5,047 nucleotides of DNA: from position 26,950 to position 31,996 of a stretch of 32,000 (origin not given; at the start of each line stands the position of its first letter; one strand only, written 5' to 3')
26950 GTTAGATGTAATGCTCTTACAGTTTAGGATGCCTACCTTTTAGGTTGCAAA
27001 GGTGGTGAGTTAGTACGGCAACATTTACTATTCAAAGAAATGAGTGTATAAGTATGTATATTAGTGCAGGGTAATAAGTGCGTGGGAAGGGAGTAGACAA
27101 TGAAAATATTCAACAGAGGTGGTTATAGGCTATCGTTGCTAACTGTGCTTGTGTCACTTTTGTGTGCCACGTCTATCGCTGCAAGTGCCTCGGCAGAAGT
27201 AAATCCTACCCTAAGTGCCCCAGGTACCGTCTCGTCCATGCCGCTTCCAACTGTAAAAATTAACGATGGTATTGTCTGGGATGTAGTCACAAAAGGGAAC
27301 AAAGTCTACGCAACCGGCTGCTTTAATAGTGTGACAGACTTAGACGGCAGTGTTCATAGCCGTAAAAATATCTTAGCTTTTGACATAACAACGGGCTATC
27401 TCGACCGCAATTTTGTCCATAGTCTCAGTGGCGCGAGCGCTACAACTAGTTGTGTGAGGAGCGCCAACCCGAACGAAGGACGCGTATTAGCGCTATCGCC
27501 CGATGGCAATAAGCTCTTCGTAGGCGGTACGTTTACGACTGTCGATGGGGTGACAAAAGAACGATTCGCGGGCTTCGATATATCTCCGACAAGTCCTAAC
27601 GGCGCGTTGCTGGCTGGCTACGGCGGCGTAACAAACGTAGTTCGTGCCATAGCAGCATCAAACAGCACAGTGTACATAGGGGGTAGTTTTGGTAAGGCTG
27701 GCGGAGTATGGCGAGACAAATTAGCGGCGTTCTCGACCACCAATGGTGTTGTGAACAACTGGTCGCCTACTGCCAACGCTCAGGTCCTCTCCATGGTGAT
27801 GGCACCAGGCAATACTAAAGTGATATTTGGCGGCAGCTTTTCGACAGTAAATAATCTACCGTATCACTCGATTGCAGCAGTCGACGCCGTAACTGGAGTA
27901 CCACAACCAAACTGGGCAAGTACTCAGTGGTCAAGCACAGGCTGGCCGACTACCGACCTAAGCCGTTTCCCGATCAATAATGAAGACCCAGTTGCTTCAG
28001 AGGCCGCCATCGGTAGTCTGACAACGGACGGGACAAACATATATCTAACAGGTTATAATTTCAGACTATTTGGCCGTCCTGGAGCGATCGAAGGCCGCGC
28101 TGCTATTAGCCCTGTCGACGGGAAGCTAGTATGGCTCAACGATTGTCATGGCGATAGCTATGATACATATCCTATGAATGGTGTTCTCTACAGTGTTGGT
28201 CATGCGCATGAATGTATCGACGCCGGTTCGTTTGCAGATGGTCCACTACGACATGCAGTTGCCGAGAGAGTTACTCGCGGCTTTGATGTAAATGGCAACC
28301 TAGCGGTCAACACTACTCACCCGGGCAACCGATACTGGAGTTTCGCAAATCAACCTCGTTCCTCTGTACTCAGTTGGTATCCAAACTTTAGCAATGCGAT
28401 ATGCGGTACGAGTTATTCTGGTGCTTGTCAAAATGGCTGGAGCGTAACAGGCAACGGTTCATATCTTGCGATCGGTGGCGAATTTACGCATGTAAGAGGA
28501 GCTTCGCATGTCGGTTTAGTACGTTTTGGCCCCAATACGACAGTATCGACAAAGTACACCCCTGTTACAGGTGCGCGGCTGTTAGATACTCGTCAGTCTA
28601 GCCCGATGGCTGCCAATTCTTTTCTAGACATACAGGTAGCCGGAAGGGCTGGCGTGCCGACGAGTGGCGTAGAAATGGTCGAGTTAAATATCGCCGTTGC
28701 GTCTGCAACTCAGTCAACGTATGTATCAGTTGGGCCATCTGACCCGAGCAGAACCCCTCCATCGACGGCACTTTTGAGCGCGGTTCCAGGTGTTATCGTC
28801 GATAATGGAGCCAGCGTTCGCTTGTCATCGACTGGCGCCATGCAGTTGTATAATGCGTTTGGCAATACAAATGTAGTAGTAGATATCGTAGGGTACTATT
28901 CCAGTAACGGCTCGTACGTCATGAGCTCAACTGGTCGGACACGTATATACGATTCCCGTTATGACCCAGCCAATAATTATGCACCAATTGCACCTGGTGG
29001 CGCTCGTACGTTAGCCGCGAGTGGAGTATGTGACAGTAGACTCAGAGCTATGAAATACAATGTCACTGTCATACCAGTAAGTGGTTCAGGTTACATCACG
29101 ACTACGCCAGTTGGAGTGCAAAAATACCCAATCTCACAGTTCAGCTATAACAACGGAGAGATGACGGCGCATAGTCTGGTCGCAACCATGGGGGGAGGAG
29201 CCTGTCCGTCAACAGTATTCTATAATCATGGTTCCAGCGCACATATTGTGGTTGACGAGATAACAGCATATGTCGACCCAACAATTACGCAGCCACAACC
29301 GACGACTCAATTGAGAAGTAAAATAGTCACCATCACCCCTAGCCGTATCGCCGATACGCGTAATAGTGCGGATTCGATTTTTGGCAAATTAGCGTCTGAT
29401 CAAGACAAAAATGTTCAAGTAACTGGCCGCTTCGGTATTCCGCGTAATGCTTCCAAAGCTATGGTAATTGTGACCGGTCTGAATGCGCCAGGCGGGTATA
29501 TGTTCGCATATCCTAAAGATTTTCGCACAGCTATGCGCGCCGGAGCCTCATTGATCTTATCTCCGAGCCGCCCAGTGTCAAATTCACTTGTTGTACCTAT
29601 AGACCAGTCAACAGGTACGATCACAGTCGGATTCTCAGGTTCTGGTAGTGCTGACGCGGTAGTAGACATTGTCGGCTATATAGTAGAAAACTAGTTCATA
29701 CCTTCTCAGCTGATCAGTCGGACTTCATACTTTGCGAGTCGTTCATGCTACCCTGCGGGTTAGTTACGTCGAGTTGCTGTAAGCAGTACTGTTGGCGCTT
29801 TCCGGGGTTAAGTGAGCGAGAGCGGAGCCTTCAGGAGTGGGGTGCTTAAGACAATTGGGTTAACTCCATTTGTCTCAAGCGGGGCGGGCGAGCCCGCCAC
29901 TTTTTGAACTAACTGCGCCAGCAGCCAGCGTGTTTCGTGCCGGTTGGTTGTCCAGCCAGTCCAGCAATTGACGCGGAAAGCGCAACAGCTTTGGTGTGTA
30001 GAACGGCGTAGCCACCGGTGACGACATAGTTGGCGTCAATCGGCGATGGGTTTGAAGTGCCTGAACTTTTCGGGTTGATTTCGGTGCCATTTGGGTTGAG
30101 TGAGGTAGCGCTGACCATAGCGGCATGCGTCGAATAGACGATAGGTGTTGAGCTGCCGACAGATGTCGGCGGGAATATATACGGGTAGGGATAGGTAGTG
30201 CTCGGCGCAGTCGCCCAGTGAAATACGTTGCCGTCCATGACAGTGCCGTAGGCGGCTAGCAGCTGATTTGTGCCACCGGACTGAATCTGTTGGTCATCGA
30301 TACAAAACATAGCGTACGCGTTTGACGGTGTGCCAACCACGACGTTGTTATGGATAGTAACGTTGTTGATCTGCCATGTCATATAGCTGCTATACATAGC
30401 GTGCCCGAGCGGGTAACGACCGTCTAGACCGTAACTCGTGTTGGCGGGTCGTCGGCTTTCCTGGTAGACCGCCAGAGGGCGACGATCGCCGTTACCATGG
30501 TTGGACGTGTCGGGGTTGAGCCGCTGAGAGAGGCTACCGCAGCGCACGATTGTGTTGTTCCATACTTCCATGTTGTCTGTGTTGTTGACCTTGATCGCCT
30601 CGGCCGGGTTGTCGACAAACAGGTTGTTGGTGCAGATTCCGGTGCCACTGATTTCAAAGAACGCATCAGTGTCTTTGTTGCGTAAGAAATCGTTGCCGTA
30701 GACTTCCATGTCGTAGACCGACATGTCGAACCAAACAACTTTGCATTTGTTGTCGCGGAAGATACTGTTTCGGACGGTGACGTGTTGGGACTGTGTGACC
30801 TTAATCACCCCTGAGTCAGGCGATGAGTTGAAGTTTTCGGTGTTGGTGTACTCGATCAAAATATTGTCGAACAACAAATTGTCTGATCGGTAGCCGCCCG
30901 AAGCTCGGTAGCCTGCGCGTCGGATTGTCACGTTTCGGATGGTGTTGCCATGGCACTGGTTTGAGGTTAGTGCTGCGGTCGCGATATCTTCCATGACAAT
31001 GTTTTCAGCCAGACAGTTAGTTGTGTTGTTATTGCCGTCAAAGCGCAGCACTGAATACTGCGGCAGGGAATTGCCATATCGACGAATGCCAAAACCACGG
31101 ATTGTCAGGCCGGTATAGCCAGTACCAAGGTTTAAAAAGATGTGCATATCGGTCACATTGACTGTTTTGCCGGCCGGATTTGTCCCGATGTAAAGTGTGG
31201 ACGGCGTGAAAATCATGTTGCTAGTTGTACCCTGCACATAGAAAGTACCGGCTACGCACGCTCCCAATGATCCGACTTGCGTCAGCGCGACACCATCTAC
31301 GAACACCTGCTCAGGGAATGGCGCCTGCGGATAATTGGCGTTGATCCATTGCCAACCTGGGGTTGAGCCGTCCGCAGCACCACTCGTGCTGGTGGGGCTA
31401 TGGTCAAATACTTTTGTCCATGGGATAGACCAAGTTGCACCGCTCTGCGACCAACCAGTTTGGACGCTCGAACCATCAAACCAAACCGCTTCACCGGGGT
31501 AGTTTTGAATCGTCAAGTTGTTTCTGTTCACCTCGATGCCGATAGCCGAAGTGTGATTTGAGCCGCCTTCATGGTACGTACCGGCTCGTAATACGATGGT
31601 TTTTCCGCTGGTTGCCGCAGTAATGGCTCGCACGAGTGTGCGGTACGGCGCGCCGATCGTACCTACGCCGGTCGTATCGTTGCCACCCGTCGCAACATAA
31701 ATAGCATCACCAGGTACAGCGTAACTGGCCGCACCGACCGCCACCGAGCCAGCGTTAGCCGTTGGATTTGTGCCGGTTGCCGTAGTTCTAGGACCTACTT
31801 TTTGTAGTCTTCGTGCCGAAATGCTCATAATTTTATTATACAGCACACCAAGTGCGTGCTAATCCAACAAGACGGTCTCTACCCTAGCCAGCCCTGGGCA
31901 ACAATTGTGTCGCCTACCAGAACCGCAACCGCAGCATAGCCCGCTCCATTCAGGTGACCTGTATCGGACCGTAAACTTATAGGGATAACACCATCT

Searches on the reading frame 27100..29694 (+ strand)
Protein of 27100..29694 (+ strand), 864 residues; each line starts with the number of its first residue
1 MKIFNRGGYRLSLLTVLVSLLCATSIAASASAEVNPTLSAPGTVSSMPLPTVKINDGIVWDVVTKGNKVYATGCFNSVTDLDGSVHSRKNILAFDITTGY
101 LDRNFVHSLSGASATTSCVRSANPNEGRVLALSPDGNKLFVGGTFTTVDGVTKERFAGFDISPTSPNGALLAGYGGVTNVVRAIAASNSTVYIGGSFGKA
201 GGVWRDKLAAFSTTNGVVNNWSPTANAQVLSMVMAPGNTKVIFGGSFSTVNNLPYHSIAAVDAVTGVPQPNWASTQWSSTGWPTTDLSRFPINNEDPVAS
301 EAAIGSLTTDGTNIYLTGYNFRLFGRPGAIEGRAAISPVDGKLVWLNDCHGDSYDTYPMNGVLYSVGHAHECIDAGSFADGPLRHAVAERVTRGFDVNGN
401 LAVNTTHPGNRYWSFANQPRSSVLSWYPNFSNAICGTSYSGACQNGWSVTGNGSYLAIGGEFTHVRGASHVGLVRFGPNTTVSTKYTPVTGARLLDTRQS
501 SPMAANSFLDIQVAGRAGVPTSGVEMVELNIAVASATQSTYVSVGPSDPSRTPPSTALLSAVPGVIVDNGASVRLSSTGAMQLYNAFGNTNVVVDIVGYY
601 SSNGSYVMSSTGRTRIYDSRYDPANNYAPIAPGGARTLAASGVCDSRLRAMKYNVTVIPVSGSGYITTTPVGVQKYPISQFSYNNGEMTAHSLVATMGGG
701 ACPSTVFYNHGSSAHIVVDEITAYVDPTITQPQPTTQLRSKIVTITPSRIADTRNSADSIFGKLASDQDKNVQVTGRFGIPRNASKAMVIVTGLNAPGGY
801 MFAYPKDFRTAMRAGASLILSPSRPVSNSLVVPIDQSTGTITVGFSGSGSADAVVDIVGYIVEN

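Call 6: search_protein_families(library=pfam, proteins=[window:27100-29694:+], max_evalue=0.01)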
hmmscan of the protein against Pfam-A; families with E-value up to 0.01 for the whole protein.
window:27100-29694:+ (864 aa): 2 families
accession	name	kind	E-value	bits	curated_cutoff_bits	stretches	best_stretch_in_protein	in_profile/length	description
PF12768.13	Rax2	-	1.2e-05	25.2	28.8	0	224-254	22-51/254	Rax2 C-terminal beta propeller domain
PF17164.10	DUF5122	-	0.00048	20.8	27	0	458-479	8-29/36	Domain of unknown function (DUF5122) beta-propeller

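Call 61: search_protein_families(library=ncbifam, proteins=[window:27100-29694:+], max_evalue=0.1)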
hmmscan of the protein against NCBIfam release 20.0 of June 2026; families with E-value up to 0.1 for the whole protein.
window:27100-29694:+ (864 aa): 1 family
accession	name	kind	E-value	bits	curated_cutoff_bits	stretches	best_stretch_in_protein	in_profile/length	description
NF007207.0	PRK09628.1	equivalog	0.086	12.5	364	0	98-147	58-107/277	2-oxoglutarate ferredoxin oxidoreductase subunit beta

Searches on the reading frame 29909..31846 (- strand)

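Call 6: search_protein_families(library=pfam, proteins=[window:29909-31846:-], max_evalue=0.01)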
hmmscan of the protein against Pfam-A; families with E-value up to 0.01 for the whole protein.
window:29909-31846:- (645 aa): 3 families
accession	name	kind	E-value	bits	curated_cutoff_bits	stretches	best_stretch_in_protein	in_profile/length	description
PF13229.12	Beta_helix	-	3.2e-07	30.5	25.9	1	273-433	6-158/158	Right handed beta helix region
PF05048.19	NosD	-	1.1e-05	25.5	23.6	1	289-437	15-150/212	Periplasmic copper-binding protein (NosD)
PF07602.17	DUF1565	-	0.00011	22.1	20.3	1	54-93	2-40/257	Protein of unknown function (DUF1565)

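Call 61: search_protein_families(library=ncbifam, proteins=[window:29909-31828:-], max_evalue=0.1)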
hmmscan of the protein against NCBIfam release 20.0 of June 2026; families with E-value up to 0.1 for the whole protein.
window:29909-31828:- (639 aa): 2 families
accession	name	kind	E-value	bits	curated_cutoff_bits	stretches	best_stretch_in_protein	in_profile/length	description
NF047854.1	LIC10774_subfam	equivalog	2.5e-05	23.4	380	1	42-87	60-105/358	LIC10774/LIC10365 family surface protein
TIGR04225.1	CshA_fibril_rpt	repeat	0.033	15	60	1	172-228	37-91/104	fibrillar adhesin CshA-type repeat protein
